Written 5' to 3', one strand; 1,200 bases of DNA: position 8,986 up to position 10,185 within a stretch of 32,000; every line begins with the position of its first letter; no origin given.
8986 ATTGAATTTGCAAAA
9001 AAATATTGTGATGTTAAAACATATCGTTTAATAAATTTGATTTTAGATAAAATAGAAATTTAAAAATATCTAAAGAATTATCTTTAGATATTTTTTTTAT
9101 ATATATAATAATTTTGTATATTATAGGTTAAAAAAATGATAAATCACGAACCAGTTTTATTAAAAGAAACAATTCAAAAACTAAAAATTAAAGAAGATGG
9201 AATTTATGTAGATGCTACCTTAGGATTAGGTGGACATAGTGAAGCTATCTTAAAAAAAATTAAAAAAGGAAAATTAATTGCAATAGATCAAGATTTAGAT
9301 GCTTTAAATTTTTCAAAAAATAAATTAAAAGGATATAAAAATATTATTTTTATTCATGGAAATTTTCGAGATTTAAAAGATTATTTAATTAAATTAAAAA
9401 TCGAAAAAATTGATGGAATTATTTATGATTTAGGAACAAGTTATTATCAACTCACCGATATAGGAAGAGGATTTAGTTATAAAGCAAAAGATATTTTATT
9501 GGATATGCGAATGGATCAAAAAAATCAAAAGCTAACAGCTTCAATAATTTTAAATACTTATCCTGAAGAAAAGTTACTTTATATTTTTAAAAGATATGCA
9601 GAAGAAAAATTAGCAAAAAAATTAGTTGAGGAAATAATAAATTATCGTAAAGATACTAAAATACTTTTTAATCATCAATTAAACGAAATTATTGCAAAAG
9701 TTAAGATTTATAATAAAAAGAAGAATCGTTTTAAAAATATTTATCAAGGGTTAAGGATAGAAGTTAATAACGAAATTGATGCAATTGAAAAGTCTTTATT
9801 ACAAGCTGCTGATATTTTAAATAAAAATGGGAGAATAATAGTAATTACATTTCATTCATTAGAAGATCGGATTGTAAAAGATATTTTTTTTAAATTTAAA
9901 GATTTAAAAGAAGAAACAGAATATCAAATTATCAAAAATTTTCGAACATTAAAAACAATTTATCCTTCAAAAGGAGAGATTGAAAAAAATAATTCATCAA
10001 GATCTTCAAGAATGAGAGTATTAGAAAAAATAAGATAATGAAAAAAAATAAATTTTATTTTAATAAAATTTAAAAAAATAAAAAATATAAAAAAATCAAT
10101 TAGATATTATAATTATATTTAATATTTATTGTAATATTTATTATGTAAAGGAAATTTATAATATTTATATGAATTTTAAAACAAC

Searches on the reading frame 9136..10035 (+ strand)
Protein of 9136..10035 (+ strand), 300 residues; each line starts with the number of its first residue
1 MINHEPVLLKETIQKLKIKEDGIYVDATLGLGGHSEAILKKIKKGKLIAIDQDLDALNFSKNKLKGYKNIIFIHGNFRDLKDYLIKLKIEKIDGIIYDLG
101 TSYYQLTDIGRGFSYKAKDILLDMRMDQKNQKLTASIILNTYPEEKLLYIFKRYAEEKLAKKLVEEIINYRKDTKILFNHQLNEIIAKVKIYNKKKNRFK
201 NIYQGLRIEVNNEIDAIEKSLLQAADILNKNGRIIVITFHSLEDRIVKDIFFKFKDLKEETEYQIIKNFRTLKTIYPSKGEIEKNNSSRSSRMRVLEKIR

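Call 20: search_protein_families(library=pfam, max_evalue=0.001, proteins=[window:9136-10035:+])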
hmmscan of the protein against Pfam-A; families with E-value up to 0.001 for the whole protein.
seq(300 aa): 3 families
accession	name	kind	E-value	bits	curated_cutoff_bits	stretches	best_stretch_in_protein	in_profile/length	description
PF01795.25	Methyltransf_5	-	1.4e-91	307.6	27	1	2-299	2-309/309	MraW methylase family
PF01728.25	FtsJ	-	1.3e-06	29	24.1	1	9-101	9-101/181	FtsJ-like methyltransferase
PF05175.20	MTS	-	5.9e-05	23.2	23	0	212-267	114-170/170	Methyltransferase small domain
